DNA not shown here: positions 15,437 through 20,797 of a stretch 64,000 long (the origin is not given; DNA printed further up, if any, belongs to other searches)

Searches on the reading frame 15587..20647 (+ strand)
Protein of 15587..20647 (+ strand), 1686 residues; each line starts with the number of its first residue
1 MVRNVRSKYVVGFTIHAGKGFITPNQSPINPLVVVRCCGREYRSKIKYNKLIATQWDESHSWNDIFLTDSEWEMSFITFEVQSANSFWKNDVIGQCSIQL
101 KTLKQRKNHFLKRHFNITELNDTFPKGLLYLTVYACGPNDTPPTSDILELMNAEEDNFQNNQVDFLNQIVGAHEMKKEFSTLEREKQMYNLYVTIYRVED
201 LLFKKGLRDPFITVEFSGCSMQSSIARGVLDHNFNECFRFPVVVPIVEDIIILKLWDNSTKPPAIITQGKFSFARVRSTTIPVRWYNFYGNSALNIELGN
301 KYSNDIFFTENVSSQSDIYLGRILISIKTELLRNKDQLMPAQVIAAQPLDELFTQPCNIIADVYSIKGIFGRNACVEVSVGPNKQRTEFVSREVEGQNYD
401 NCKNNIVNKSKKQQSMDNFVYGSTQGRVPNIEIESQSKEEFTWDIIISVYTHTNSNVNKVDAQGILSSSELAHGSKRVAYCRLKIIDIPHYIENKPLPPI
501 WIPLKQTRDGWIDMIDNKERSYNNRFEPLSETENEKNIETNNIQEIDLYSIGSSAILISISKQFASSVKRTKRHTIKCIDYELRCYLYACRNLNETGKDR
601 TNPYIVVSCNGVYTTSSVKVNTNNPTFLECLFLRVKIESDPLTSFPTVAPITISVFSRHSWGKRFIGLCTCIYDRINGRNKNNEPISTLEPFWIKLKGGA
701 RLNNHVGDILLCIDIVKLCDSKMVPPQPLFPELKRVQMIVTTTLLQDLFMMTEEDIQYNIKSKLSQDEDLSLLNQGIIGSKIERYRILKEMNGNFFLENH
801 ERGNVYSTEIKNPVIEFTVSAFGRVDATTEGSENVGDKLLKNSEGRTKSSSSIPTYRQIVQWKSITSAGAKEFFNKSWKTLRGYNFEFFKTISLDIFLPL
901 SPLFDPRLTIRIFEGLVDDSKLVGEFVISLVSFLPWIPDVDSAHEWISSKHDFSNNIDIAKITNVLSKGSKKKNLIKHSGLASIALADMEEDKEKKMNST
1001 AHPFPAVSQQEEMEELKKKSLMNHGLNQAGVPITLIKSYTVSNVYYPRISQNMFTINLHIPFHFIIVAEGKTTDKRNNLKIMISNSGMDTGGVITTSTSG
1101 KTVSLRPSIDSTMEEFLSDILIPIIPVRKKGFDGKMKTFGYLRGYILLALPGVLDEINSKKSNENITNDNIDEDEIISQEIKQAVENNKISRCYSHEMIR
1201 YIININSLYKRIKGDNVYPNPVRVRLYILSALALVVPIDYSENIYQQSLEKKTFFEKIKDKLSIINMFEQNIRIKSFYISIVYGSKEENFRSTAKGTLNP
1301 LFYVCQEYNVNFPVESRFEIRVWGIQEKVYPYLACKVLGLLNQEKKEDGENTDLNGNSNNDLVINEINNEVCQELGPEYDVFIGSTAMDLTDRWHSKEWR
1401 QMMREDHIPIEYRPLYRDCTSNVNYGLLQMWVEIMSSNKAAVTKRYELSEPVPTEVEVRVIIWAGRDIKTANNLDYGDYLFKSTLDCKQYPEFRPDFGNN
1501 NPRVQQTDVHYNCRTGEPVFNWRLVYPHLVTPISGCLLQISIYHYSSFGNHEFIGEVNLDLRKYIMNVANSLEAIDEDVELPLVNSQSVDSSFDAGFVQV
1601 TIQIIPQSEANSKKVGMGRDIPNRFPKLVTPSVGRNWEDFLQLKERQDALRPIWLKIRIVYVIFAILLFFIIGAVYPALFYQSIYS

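Call 23: search_protein_families(library=pfam, proteins=[window:15587-20647:+], max_evalue=0.001)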
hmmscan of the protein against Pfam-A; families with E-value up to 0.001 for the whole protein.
window:15587-20647:+ (1686 aa): 1 family
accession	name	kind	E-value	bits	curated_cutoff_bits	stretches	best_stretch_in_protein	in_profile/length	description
PF00168.36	C2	-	1.8e-31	108.8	22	4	14-107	6-96/104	C2 domain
